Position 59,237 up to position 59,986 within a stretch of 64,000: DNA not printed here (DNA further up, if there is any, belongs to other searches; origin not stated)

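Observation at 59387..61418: Host-attachment (proposed eRF1-like) protein tightly linked to a beta-CASP RNase: candidate RNA/ribosome quality-control module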

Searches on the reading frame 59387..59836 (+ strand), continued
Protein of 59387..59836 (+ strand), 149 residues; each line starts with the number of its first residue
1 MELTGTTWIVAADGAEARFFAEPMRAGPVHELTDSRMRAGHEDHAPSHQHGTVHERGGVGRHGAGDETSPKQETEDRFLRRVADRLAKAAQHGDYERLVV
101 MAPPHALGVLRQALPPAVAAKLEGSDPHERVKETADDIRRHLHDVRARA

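Call 92: search_protein_families(library=ncbifam, proteins=[L147:4448-4951:+, L148:4445-4948:+, L147:6512-6814:+, L148:6659-6955:+, L029:6446-7834:-], max_evalue=0.01)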
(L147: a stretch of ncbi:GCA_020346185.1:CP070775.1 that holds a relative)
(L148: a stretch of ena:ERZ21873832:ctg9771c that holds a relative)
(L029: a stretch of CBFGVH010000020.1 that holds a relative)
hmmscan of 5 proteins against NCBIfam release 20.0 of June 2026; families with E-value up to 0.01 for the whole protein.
L147:4448-4951:+ (167 aa): 2 families
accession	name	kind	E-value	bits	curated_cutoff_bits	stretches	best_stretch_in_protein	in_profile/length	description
NF040826.1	lxa_BCAM0308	equivalog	4.8e-60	201.7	100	1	13-167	1-153/153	BCAM0308 family protein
NF041911.1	HVO_0649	equivalog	0.0049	16.7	70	1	36-73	23-60/65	HVO_0649 family zinc finger protein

L148:4445-4948:+ (167 aa): 2 families
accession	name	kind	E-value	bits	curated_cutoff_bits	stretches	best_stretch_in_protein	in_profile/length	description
NF040826.1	lxa_BCAM0308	equivalog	1.5e-60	203.3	100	1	13-167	1-153/153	BCAM0308 family protein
NF041911.1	HVO_0649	equivalog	1.3e-05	25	70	1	34-74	21-61/65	HVO_0649 family zinc finger protein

L147:6512-6814:+ (100 aa): 0 families

L148:6659-6955:+ (98 aa): 0 families

L029:6446-7834:- (462 aa): 19 families
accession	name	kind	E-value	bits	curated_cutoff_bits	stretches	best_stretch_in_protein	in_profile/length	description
NF045584.1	cas14_MBL_CASP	equivalog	2.1e-116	389.7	800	1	3-444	3-425/612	type VII CRISPR-associated protein Cas14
TIGR03675.1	arCOG00543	equivalog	2.1e-80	270.7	580.2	1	2-457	176-625/631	beta-CASP ribonuclease aCPSF1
TIGR04122.1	Xnuc_lig_assoc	equivalog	2.6e-13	49.5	325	1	139-265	65-187/326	ligase-associated DNA damage response exonuclease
NF033105.1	bla_subclass_B3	equivalog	5.5e-08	32.4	240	1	9-88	18-96/257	subclass B3 metallo-beta-lactamase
NF040644.1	blaPAM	exception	5.1e-06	25.8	615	1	9-77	52-118/287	PAM family subclass B3 metallo-beta-lactamase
NF000439.2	blaAIM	exception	5.3e-06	26.2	675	1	9-89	53-131/303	AIM family subclass B3 metallo-beta-lactamase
NF008887.0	PRK11921.1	equivalog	2.2e-05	23.5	635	1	25-90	45-108/396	anaerobic nitric oxide reductase flavorubredoxin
NF040874.1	blaPJM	exception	4.2e-05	23.2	630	1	9-86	53-128/301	PJM family subclass B3 metallo-beta-lactamase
NF000454.2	blaCPS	exception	0.00021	21.1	620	1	9-86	47-122/290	CPS family subclass B3 metallo-beta-lactamase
NF000438.2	blaPOM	exception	0.00028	20.1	610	1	12-79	55-121/286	POM family subclass B3 metallo-beta-lactamase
NF033184.1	B3_Acin_new1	exception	0.00034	19.8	580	1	9-71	44-105/283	putative subclass B3 metallo-beta-lactamase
TIGR00649.1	MG423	subfamily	0.00034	19.1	400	1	6-97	6-102/546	RNase J family beta-CASP ribonuclease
NF033106.1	blaL1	exception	0.00067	18.7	560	1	16-80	61-124/290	L1 family subclass B3 metallo-beta-lactamase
NF003954.0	PRK05452.1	equivalog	0.0015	17.5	711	1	48-89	66-107/479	anaerobic nitric oxide reductase flavorubredoxin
NF047419.1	RNase_J1_RnjA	exception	0.0042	15.8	820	0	7-100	8-105/549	ribonuclease J1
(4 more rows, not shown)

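Call 101: search_dna_similar(query=window:59387-59836:+, collection=plasmids, mode=protein, max_evalue=0.000001, max_rows=40, rows=spread)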
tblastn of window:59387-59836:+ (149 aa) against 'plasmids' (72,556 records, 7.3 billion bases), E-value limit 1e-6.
Records with a match: 4; places in all: 4; records where one place covers at least 80% of the query: 3.
Best place of each record, by identity: <60% 4.
By first word of the organism name: Phenylobacterium 1; Halomonas 1; Sinorhizobium 1; Shinella 1.
By predicted mobility (MOB-suite, as given by PLSDB): conjugative 2; non-mobilizable 2.
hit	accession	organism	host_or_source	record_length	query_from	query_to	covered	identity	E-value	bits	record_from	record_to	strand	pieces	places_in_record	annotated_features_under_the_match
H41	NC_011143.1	Phenylobacterium zucineum HLK1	-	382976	7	146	94%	45.4%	2e-27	113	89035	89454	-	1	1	host attachment protein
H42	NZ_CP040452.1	Halomonas sp. PA16-9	-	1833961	6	146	95%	28.9%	2e-7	56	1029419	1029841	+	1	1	none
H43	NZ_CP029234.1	Sinorhizobium fredii CCBAU 45436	Glycine max,cell culture,plant root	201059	6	144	93%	28.9%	5e-8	58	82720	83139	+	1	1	host attachment protein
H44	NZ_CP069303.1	Shinella sp. PSBB067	monoisolate,Minnesota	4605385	2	114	76%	33.3%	9e-8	57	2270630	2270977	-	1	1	none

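Call 102: get_annotated_region(hit=H41, flank=6000)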
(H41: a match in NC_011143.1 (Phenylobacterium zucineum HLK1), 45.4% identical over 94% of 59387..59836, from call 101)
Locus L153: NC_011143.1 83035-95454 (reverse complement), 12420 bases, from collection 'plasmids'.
description: Phenylobacterium zucineum HLK1 plasmid unnamed, complete sequence
organism: Phenylobacterium zucineum HLK1 (NCBI taxid 450851)
taxonomy: Bacteria; Pseudomonadota; Alphaproteobacteria; Caulobacterales; Caulobacteraceae; Phenylobacterium; Phenylobacterium zucineum; Phenylobacterium zucineum HLK1
host: -; source: -; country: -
typing (MOB-suite, as given by PLSDB): conjugative; replicon rep_cluster_534; relaxase MOBP; mating-pair formation MPF_T
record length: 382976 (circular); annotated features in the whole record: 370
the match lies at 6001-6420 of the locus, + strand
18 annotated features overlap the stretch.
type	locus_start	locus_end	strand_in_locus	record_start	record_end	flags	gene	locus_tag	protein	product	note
CDS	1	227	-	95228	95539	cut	-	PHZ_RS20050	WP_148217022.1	hypothetical protein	-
CDS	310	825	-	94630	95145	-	-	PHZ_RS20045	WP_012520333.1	Hsp20/alpha crystallin family protein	-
CDS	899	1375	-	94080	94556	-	-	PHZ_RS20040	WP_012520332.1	Hsp20 family protein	-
CDS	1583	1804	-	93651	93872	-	-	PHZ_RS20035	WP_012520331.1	helix-turn-helix transcriptional regulator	-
CDS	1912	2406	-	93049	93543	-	-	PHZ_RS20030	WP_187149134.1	SRPBCC family protein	-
CDS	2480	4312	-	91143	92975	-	ftsH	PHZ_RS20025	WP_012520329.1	ATP-dependent zinc metalloprotease FtsH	GO:0051301 - cell division [Evidence IEA]; GO:0006508 - proteolysis [Evidence IEA]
CDS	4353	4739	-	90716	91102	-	-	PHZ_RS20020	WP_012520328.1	DUF6491 family protein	-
CDS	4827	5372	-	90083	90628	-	-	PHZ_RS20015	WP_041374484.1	hypothetical protein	-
CDS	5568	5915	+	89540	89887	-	-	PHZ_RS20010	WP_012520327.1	RcnB family protein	-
CDS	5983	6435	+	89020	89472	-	-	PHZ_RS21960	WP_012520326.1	host attachment protein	-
CDS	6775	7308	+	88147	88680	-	-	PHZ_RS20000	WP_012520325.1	Hsp20 family protein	-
CDS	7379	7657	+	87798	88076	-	-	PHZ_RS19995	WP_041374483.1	hypothetical protein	-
CDS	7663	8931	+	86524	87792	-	-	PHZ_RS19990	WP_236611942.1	bifunctional enoyl-CoA hydratase/phosphate acetyltransferase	-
CDS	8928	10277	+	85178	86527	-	-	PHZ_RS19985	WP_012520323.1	acetate/propionate family kinase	GO:0006083 - acetate metabolic process [Evidence IEA]; GO:0006113 - fermentation [Evidence IEA]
CDS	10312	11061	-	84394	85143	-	-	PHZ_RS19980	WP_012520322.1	SDR family NAD(P)-dependent oxidoreductase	-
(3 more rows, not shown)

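Call 103: get_annotated_region(hit=H43, flank=5000)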
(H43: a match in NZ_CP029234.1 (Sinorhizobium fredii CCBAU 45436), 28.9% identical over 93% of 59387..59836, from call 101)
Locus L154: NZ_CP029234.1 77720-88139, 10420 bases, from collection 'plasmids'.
description: Sinorhizobium fredii CCBAU 45436 plasmid pSF45436d, complete sequence
organism: Sinorhizobium fredii CCBAU 45436 (NCBI taxid 1128331)
taxonomy: Bacteria; Pseudomonadota; Alphaproteobacteria; Hyphomicrobiales; Rhizobiaceae; Sinorhizobium; Sinorhizobium fredii; Sinorhizobium fredii CCBAU 45436
host: -; source: Glycine max,cell culture,plant root; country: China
typing (MOB-suite, as given by PLSDB): conjugative; relaxase MOBQ; mating-pair formation MPF_T
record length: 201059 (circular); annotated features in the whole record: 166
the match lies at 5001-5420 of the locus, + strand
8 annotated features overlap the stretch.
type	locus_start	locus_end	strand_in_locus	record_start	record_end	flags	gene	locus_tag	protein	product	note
CDS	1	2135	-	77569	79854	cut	-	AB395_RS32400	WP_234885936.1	1-acyl-sn-glycerol-3-phosphate acyltransferase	-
CDS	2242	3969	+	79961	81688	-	polX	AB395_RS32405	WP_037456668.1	DNA polymerase/3'-5' exonuclease PolX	GO:0006281 - DNA repair [Evidence IEA]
CDS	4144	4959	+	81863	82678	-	-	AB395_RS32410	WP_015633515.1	3'(2'),5'-bisphosphate nucleotidase CysQ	GO:0006790 - sulfur compound metabolic process [Evidence IEA]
CDS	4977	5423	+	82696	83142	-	-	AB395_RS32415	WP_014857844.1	host attachment protein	-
CDS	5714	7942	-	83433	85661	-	-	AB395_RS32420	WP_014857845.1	ATP-binding cassette domain-containing protein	-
CDS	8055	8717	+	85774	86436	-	-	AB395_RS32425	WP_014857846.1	BON domain-containing protein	-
CDS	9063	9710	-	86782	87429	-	-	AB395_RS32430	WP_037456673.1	BON domain-containing protein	-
CDS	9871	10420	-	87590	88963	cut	-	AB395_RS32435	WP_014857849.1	bifunctional aminoglycoside phosphotransferase/ATP-binding protein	-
